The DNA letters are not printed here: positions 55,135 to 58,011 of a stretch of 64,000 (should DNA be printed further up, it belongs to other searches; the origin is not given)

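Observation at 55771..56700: leuS carries two repeat insertions: (ACTTGTA)x4 with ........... duplication at 55771-55838 and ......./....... heptamers at 56636-56700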

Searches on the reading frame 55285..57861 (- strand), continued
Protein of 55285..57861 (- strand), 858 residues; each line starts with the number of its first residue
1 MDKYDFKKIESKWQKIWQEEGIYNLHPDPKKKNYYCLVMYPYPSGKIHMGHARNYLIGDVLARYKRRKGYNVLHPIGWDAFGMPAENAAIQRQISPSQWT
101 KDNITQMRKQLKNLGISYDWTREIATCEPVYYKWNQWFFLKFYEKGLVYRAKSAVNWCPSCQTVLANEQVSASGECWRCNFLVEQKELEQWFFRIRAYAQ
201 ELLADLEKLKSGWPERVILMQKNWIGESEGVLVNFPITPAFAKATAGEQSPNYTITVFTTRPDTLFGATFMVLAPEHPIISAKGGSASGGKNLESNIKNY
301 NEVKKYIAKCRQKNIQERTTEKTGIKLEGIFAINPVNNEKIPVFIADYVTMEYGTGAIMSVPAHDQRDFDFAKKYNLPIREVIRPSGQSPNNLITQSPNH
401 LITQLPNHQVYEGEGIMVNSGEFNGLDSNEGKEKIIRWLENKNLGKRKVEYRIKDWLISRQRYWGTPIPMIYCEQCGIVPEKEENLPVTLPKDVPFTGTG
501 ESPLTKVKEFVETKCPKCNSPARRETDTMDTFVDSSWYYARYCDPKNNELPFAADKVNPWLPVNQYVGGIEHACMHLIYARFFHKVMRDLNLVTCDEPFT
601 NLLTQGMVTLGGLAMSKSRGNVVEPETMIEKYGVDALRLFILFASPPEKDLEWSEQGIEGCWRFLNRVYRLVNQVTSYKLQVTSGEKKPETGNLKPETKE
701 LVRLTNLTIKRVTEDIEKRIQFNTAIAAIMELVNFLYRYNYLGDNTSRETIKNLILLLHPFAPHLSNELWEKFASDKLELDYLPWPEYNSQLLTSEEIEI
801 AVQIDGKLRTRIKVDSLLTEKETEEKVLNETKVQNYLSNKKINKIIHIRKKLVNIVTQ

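Call 8: find_homologous_proteins(query=window:55285-57861:-, max_evalue=1e-100)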
Query window:55285-57861:- (858 aa): 8000 proteins with E <= 1e-100 among 8000 candidates; the best 120 are listed.
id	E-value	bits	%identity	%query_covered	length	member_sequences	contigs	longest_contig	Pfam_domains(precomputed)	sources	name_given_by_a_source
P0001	0.0e+0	2018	100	100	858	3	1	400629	PF09334.18,PF01406.26,PF08264.20,PF13603.13,PF00133.29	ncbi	-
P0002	0.0e+0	1565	80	100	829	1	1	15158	PF09334.18,PF01406.26,PF08264.20,PF13603.13,PF01921.25,PF00133.29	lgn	-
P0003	0.0e+0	1552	78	100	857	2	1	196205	PF09334.18,PF01406.26,PF08264.20,PF13603.13,PF01921.25,PF00133.29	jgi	-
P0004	0.0e+0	1413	71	100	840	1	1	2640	PF09334.18,PF01406.26,PF08264.20,PF13603.13,PF00133.29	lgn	-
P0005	0.0e+0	1350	70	96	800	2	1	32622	PF09334.18,PF01406.26,PF08264.20,PF13603.13,PF00133.29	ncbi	-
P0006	0.0e+0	1135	59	100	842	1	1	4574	PF09334.18,PF01406.26,PF08264.20,PF13603.13,PF01921.25,PF00133.29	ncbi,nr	ncbi:MAG: leucine--tRNA ligase [Elusimicrobiota bacterium]|nr:leucine--tRNA ligase [Elusimicrobiota 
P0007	0.0e+0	1113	58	100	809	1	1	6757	PF09334.18,PF01406.26,PF08264.20,PF13603.13,PF01921.25,PF00133.29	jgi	-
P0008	0.0e+0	1112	58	100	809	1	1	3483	PF09334.18,PF01406.26,PF08264.20,PF13603.13,PF00133.29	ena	-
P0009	0.0e+0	1106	58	100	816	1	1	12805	PF09334.18,PF01406.26,PF08264.20,PF13603.13,PF01921.25,PF00133.29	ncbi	-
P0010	0.0e+0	1104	57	100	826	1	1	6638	PF09334.18,PF01406.26,PF08264.20,PF13603.13,PF00133.29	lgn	-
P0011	0.0e+0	1103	58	100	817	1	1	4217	PF09334.18,PF01406.26,PF08264.20,PF13603.13,PF00133.29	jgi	-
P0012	0.0e+0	1101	58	100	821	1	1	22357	PF09334.18,PF01406.26,PF08264.20,PF13603.13,PF01921.25,PF00133.29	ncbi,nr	ncbi:MAG: leucine--tRNA ligase [Endomicrobiales bacterium]|nr:leucine--tRNA ligase [Endomicrobiales 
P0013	0.0e+0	1095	57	100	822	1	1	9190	PF09334.18,PF01406.26,PF08264.20,PF13603.13,PF01921.25,PF00133.29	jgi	jgi:leucyl-tRNA synthetase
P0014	0.0e+0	1095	58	100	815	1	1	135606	PF09334.18,PF01406.26,PF08264.20,PF13603.13,PF00133.29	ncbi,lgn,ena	-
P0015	0.0e+0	1095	57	100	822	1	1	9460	PF09334.18,PF01406.26,PF08264.20,PF13603.13,PF01921.25,PF00133.29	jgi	jgi:leucyl-tRNA synthetase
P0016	0.0e+0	1091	56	100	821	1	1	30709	PF09334.18,PF01406.26,PF08264.20,PF13603.13,PF00133.29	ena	-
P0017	0.0e+0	1091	55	100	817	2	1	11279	PF09334.18,PF01406.26,PF08264.20,PF13603.13,PF00133.29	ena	-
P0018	0.0e+0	1090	55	100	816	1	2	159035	PF09334.18,PF01406.26,PF08264.20,PF13603.13,PF00133.29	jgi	jgi:leucyl-tRNA synthetase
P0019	0.0e+0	1090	56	100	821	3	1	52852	PF09334.18,PF01406.26,PF08264.20,PF13603.13,PF00133.29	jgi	-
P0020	0.0e+0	1089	56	100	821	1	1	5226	PF09334.18,PF01406.26,PF08264.20,PF13603.13,PF00133.29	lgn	-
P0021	0.0e+0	1088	56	100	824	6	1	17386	PF09334.18,PF01406.26,PF08264.20,PF13603.13,PF00133.29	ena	-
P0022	0.0e+0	1085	56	100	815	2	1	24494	PF09334.18,PF01406.26,PF08264.20,PF13603.13,PF00133.29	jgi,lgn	jgi:leucyl-tRNA synthetase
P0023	0.0e+0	1085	57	100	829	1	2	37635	PF09334.18,PF01406.26,PF08264.20,PF13603.13,PF00133.29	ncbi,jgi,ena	jgi:leucyl-tRNA synthetase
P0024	0.0e+0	1084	57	100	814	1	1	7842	PF09334.18,PF01406.26,PF08264.20,PF13603.13,PF00133.29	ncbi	ncbi:MAG: leucine--tRNA ligase [Endomicrobiia bacterium]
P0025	0.0e+0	1083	56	100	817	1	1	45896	PF09334.18,PF01406.26,PF08264.20,PF13603.13,PF00133.29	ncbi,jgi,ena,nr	ncbi:MAG: leucine--tRNA ligase [Endomicrobiales bacterium]|nr:leucine--tRNA ligase [Endomicrobiales 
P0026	0.0e+0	1082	56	100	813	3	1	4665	PF09334.18,PF01406.26,PF08264.20,PF13603.13,PF00133.29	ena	-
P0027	0.0e+0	1079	55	100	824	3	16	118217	PF09334.18,PF01406.26,PF08264.20,PF13603.13,PF01921.25,PF00133.29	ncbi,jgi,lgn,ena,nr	ncbi:MAG TPA: leucine--tRNA ligase [Elusimicrobia bacterium]|nr:MAG: leucine--tRNA ligase [Elusimicr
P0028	0.0e+0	1077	54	100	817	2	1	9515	PF09334.18,PF01406.26,PF08264.20,PF13603.13,PF00133.29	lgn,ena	-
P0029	0.0e+0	1076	56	100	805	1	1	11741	PF09334.18,PF01406.26,PF08264.20,PF13603.13,PF00133.29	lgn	-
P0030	0.0e+0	1074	55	100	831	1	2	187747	PF09334.18,PF01406.26,PF08264.20,PF13603.13,PF01921.25,PF00133.29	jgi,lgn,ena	-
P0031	0.0e+0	1074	57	100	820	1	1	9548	PF09334.18,PF01406.26,PF08264.20,PF13603.13,PF00133.29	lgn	-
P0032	0.0e+0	1070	54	100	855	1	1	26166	PF09334.18,PF01406.26,PF08264.20,PF13603.13,PF00133.29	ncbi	ncbi:leucine--tRNA ligase [Elusimicrobiota bacterium]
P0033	0.0e+0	1070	55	100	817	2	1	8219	PF09334.18,PF01406.26,PF08264.20,PF13603.13,PF00133.29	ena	-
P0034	0.0e+0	1069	56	100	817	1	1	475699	PF09334.18,PF01406.26,PF08264.20,PF13603.13,PF00133.29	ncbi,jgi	ncbi:MAG: leucine--tRNA ligase [Elusimicrobiota bacterium]|jgi:leucyl-tRNA synthetase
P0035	0.0e+0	1069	54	100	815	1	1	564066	PF09334.18,PF01406.26,PF08264.20,PF13603.13,PF01921.25,PF00133.29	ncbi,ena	-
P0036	0.0e+0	1068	54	100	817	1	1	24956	PF09334.18,PF01406.26,PF08264.20,PF13603.13,PF00133.29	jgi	jgi:leucyl-tRNA synthetase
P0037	0.0e+0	1068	55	100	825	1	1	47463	PF09334.18,PF01406.26,PF08264.20,PF13603.13,PF00133.29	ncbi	ncbi:MAG: leucine--tRNA ligase [Elusimicrobiota bacterium]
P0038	0.0e+0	1066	58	94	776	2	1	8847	PF09334.18,PF01406.26,PF08264.20,PF13603.13,PF00133.29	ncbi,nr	ncbi:MAG: leucine--tRNA ligase [Elusimicrobia bacterium]|nr:leucine--tRNA ligase [Elusimicrobiota ba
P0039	0.0e+0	1065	57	100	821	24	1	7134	PF09334.18,PF01406.26,PF08264.20,PF13603.13,PF01921.25,PF00133.29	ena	-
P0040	0.0e+0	1064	56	99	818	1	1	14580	PF09334.18,PF01406.26,PF08264.20,PF13603.13,PF00133.29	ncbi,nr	ncbi:MAG: leucine--tRNA ligase [Endomicrobia bacterium]|nr:leucine--tRNA ligase [Endomicrobiia bacte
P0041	0.0e+0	1064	55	100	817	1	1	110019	PF09334.18,PF01406.26,PF08264.20,PF13603.13,PF00133.29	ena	-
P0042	0.0e+0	1063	57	99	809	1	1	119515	PF09334.18,PF01406.26,PF08264.20,PF13603.13,PF00133.29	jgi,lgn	jgi:leucyl-tRNA synthetase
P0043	0.0e+0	1062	56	99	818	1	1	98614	PF09334.18,PF01406.26,PF08264.20,PF13603.13,PF00133.29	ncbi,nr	ncbi:MAG: leucine--tRNA ligase [Elusimicrobiota bacterium]|nr:leucine--tRNA ligase [Elusimicrobiota 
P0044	0.0e+0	1062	55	100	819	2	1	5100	PF09334.18,PF01406.26,PF08264.20,PF13603.13,PF01921.25,PF00133.29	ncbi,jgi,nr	ncbi:MAG: leucine--tRNA ligase [Elusimicrobia bacterium]|nr:leucine--tRNA ligase [Elusimicrobiota ba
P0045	0.0e+0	1061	55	100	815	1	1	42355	PF09334.18,PF01406.26,PF08264.20,PF13603.13,PF00133.29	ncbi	-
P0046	0.0e+0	1061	57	100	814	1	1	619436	PF09334.18,PF01406.26,PF08264.20,PF13603.13,PF01921.25,PF00133.29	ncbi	-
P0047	0.0e+0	1061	55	100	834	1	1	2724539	PF09334.18,PF01406.26,PF08264.20,PF13603.13,PF00133.29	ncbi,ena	-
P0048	0.0e+0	1059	56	100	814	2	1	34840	PF09334.18,PF01406.26,PF08264.20,PF13603.13,PF00133.29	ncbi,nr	ncbi:MAG: leucine--tRNA ligase [Endomicrobia bacterium]|nr:leucine--tRNA ligase [Endomicrobiia bacte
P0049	0.0e+0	1059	55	100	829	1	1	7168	PF09334.18,PF01406.26,PF08264.20,PF13603.13,PF00133.29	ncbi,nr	ncbi:MAG: leucine--tRNA ligase [Elusimicrobia bacterium]|nr:leucine--tRNA ligase [Elusimicrobiota ba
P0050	0.0e+0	1058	54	100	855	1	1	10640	PF09334.18,PF01406.26,PF08264.20,PF13603.13,PF00133.29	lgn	-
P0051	0.0e+0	1057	56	100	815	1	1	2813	PF09334.18,PF01406.26,PF08264.20,PF13603.13,PF01921.25,PF00133.29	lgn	-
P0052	0.0e+0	1056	55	100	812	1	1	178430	PF09334.18,PF01406.26,PF08264.20,PF13603.13,PF00133.29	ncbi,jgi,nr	ncbi:MAG: leucine--tRNA ligase [Endomicrobium sp.]|jgi:leucyl-tRNA synthetase|nr:leucine--tRNA ligas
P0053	0.0e+0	1056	56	100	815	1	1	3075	PF09334.18,PF01406.26,PF08264.20,PF13603.13,PF01921.25,PF00133.29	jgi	-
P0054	0.0e+0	1056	57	100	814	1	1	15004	PF09334.18,PF01406.26,PF08264.20,PF13603.13,PF01921.25,PF00133.29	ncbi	ncbi:MAG: leucine--tRNA ligase [Endomicrobiia bacterium]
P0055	0.0e+0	1054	54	100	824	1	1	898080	PF09334.18,PF01406.26,PF08264.20,PF13603.13,PF00133.29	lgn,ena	-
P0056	0.0e+0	1054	54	100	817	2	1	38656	PF09334.18,PF01406.26,PF08264.20,PF13603.13,PF01921.25,PF00133.29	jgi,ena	-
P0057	0.0e+0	1053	55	100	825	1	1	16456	PF09334.18,PF01406.26,PF08264.20,PF13603.13,PF01921.25,PF00133.29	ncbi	-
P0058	0.0e+0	1052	55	100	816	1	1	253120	PF09334.18,PF01406.26,PF08264.20,PF13603.13,PF01921.25,PF00133.29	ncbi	ncbi:MAG: leucine--tRNA ligase [Elusimicrobiota bacterium]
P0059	0.0e+0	1052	54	100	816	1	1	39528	PF09334.18,PF01406.26,PF08264.20,PF13603.13,PF01921.25,PF00133.29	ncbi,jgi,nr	ncbi:MAG: leucine--tRNA ligase [Elusimicrobiota bacterium]|jgi:leucyl-tRNA synthetase|nr:leucine--tR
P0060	0.0e+0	1051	55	100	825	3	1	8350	PF09334.18,PF01406.26,PF08264.20,PF13603.13,PF01921.25,PF00133.29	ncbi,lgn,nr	ncbi:MAG: leucine--tRNA ligase [Syntrophomonadaceae bacterium]|nr:leucine--tRNA ligase [Syntrophomon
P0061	0.0e+0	1051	54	100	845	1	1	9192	PF09334.18,PF01406.26,PF08264.20,PF13603.13,PF00133.29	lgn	-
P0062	0.0e+0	1051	55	100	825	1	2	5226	PF09334.18,PF01406.26,PF08264.20,PF13603.13,PF01921.25,PF00133.29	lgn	-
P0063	0.0e+0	1051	54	100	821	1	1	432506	PF09334.18,PF01406.26,PF08264.20,PF13603.13,PF00133.29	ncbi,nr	ncbi:MAG: leucine--tRNA ligase [Elusimicrobia bacterium]|nr:leucine--tRNA ligase [Candidatus Liberim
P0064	0.0e+0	1051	55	100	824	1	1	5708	PF09334.18,PF01406.26,PF08264.20,PF13603.13,PF00133.29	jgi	-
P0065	0.0e+0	1051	54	100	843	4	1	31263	PF09334.18,PF01406.26,PF08264.20,PF13603.13,PF00133.29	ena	-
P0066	0.0e+0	1050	58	97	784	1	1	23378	PF09334.18,PF01406.26,PF08264.20,PF13603.13,PF00133.29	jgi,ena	-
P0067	0.0e+0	1050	56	100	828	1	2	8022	PF09334.18,PF01406.26,PF08264.20,PF13603.13,PF01921.25,PF00133.29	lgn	-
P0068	0.0e+0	1049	56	100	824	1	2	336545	PF09334.18,PF01406.26,PF08264.20,PF13603.13,PF01921.25,PF00133.29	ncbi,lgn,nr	ncbi:MAG: leucine--tRNA ligase [Firmicutes bacterium]|nr:leucine--tRNA ligase [Bacillota bacterium]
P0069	0.0e+0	1049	55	100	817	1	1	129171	PF09334.18,PF01406.26,PF08264.20,PF13603.13,PF01921.25,PF00133.29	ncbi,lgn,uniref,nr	ncbi:leucyl-tRNA synthetase [Caldanaerovirga acetigignens]|uniref:Leucine--tRNA ligase n=1 Tax=Calda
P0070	0.0e+0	1048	56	100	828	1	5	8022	PF09334.18,PF01406.26,PF08264.20,PF13603.13,PF01921.25,PF00133.29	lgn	-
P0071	0.0e+0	1048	55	100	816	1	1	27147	PF09334.18,PF01406.26,PF08264.20,PF13603.13,PF01921.25,PF00133.29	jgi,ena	jgi:leucyl-tRNA synthetase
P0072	0.0e+0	1048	56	100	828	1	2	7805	PF09334.18,PF01406.26,PF08264.20,PF13603.13,PF01921.25,PF00133.29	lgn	-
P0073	0.0e+0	1048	56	100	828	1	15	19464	PF09334.18,PF01406.26,PF08264.20,PF13603.13,PF01921.25,PF00133.29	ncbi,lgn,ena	-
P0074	0.0e+0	1047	55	100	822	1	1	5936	PF09334.18,PF01406.26,PF08264.20,PF13603.13,PF00133.29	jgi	-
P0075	0.0e+0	1047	55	100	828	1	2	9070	PF09334.18,PF01406.26,PF08264.20,PF13603.13,PF01921.25,PF00133.29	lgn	-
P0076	0.0e+0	1046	54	100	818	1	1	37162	PF09334.18,PF01406.26,PF08264.20,PF13603.13,PF00133.29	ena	-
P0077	0.0e+0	1045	56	100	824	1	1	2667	PF09334.18,PF01406.26,PF08264.20,PF13603.13,PF01921.25,PF00133.29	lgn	-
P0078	0.0e+0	1045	54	100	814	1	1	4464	PF09334.18,PF01406.26,PF08264.20,PF13603.13,PF01921.25,PF00133.29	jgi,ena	-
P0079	0.0e+0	1045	56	100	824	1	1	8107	PF09334.18,PF01406.26,PF08264.20,PF13603.13,PF01921.25,PF00133.29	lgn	-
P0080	0.0e+0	1045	55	100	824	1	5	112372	PF09334.18,PF01406.26,PF08264.20,PF13603.13,PF01921.25,PF00133.29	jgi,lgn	jgi:leucyl-tRNA synthetase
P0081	0.0e+0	1045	55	99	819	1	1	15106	PF09334.18,PF01406.26,PF08264.20,PF13603.13,PF01921.25,PF00133.29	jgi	jgi:leucyl-tRNA synthetase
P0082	0.0e+0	1045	56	100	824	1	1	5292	PF09334.18,PF01406.26,PF08264.20,PF13603.13,PF01921.25,PF00133.29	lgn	-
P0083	0.0e+0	1045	56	100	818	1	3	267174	PF09334.18,PF01406.26,PF08264.20,PF13603.13,PF01921.25,PF00133.29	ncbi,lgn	ncbi:MAG: leucine--tRNA ligase [Endomicrobiia bacterium]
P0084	0.0e+0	1045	53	100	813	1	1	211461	PF09334.18,PF01406.26,PF08264.20,PF13603.13,PF01921.25,PF00133.29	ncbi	-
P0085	0.0e+0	1044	56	100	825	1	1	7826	PF09334.18,PF01406.26,PF08264.20,PF13603.13,PF01921.25,PF00133.29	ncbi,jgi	-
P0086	0.0e+0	1044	55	100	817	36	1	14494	PF09334.18,PF01406.26,PF08264.20,PF13603.13,PF01921.25,PF00133.29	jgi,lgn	-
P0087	0.0e+0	1044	54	100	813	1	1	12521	PF09334.18,PF01406.26,PF08264.20,PF13603.13,PF01921.25,PF00133.29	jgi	jgi:leucyl-tRNA synthetase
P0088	0.0e+0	1044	54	99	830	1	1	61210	PF09334.18,PF01406.26,PF08264.20,PF13603.13,PF01921.25,PF00133.29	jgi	jgi:leucyl-tRNA synthetase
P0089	0.0e+0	1044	55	100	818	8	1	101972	PF09334.18,PF01406.26,PF08264.20,PF13603.13,PF01921.25,PF00133.29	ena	-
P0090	0.0e+0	1043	55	100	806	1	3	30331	PF09334.18,PF01406.26,PF08264.20,PF13603.13,PF00133.29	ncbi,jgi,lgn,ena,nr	ncbi:MAG: leucine--tRNA ligase [Elusimicrobia bacterium]|nr:leucine--tRNA ligase [Elusimicrobiota ba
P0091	0.0e+0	1043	55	100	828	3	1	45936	PF09334.18,PF01406.26,PF08264.20,PF13603.13,PF01921.25,PF00133.29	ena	-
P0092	0.0e+0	1043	55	100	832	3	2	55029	PF09334.18,PF01406.26,PF08264.20,PF13603.13,PF00133.29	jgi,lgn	jgi:leucyl-tRNA synthetase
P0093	0.0e+0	1042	55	100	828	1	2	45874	PF09334.18,PF01406.26,PF08264.20,PF13603.13,PF01921.25,PF00133.29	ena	-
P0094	0.0e+0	1042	53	100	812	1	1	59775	PF09334.18,PF01406.26,PF08264.20,PF13603.13,PF01921.25,PF00133.29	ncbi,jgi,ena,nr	ncbi:MAG: leucine--tRNA ligase [Endomicrobia bacterium]|nr:leucine--tRNA ligase [Endomicrobiia bacte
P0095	0.0e+0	1042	55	100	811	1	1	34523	PF09334.18,PF01406.26,PF08264.20,PF13603.13,PF01921.25,PF00133.29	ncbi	-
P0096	0.0e+0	1041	54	100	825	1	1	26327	PF09334.18,PF08264.20,PF13603.13,PF00133.29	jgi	jgi:leucyl-tRNA synthetase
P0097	0.0e+0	1041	55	100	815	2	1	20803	PF09334.18,PF01406.26,PF08264.20,PF13603.13,PF00133.29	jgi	-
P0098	0.0e+0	1040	54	100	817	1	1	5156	PF09334.18,PF01406.26,PF08264.20,PF13603.13,PF00133.29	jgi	jgi:leucyl-tRNA synthetase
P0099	0.0e+0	1040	54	100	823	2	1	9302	PF09334.18,PF01406.26,PF08264.20,PF13603.13,PF00133.29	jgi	jgi:leucyl-tRNA synthetase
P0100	0.0e+0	1040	54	100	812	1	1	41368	PF09334.18,PF01406.26,PF08264.20,PF13603.13,PF00133.29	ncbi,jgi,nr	ncbi:MAG: leucine--tRNA ligase [Elusimicrobiota bacterium]|jgi:leucyl-tRNA synthetase|nr:leucine--tR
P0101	0.0e+0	1040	55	100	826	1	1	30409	PF09334.18,PF01406.26,PF08264.20,PF13603.13,PF01921.25,PF00133.29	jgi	-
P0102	0.0e+0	1040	54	100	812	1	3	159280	PF09334.18,PF01406.26,PF08264.20,PF13603.13,PF00133.29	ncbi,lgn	-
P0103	0.0e+0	1040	54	100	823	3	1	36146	PF09334.18,PF01406.26,PF08264.20,PF13603.13,PF01921.25,PF00133.29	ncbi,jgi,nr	ncbi:MAG: leucine--tRNA ligase [Endomicrobia bacterium]|nr:leucine--tRNA ligase [Endomicrobiia bacte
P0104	0.0e+0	1039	54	100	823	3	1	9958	PF09334.18,PF01406.26,PF08264.20,PF13603.13,PF01921.25,PF00133.29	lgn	-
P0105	0.0e+0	1039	54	100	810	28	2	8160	PF09334.18,PF01406.26,PF08264.20,PF13603.13,PF01921.25,PF00133.29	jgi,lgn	-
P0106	0.0e+0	1039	54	100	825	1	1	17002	PF09334.18,PF01406.26,PF08264.20,PF13603.13,PF01921.25,PF00133.29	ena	-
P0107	0.0e+0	1039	55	100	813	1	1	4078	PF09334.18,PF01406.26,PF08264.20,PF13603.13,PF01921.25,PF00133.29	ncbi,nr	ncbi:MAG: leucine--tRNA ligase [Endomicrobium sp.]|nr:leucine--tRNA ligase [Endomicrobium sp.]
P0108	0.0e+0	1039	52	100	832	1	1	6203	PF09334.18,PF01406.26,PF08264.20,PF13603.13,PF01921.25,PF00133.29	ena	-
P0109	0.0e+0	1039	54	100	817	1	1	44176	PF09334.18,PF01406.26,PF08264.20,PF13603.13,PF01921.25,PF00133.29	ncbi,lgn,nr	ncbi:MAG: leucine--tRNA ligase [Thermosediminibacteraceae bacterium]|nr:leucine--tRNA ligase [Thermo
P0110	0.0e+0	1038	55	100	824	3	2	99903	PF09334.18,PF01406.26,PF08264.20,PF13603.13,PF01921.25,PF00133.29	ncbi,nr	ncbi:MAG: leucine--tRNA ligase [Peptococcaceae bacterium]|nr:leucine--tRNA ligase [Peptococcaceae ba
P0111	0.0e+0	1038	54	100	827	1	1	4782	PF09334.18,PF01406.26,PF08264.20,PF13603.13,PF01921.25,PF00133.29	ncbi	-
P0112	0.0e+0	1038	56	99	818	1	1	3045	PF09334.18,PF01406.26,PF08264.20,PF13603.13,PF01921.25,PF00133.29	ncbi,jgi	-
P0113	0.0e+0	1038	55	100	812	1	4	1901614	PF09334.18,PF01406.26,PF08264.20,PF13603.13,PF01921.25,PF00133.29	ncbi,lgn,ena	ncbi:leucine--tRNA ligase [Elusimicrobiota bacterium]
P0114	0.0e+0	1038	54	100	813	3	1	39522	PF09334.18,PF01406.26,PF08264.20,PF13603.13,PF00133.29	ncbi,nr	ncbi:leucine--tRNA ligase [Endomicrobiia bacterium]|nr:leucine--tRNA ligase [Endomicrobiia bacterium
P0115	0.0e+0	1038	54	100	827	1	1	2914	PF09334.18,PF01406.26,PF08264.20,PF13603.13,PF01921.25,PF00133.29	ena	-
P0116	0.0e+0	1038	54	100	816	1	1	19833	PF09334.18,PF01406.26,PF08264.20,PF13603.13,PF00133.29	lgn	-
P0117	0.0e+0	1037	54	100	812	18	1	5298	PF09334.18,PF01406.26,PF08264.20,PF13603.13,PF00133.29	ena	-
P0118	0.0e+0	1037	55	100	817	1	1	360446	PF09334.18,PF01406.26,PF08264.20,PF13603.13,PF00133.29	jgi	jgi:leucyl-tRNA synthetase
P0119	0.0e+0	1037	54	100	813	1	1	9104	PF09334.18,PF01406.26,PF08264.20,PF13603.13,PF00133.29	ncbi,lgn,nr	ncbi:leucine--tRNA ligase [Endomicrobiia bacterium]|nr:leucine--tRNA ligase [Endomicrobiia bacterium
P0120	0.0e+0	1037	54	100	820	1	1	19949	PF09334.18,PF01406.26,PF08264.20,PF13603.13,PF00133.29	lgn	-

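Call 10: find_encoding_contigs(protein=P0001, flank=3000, max_places=3)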
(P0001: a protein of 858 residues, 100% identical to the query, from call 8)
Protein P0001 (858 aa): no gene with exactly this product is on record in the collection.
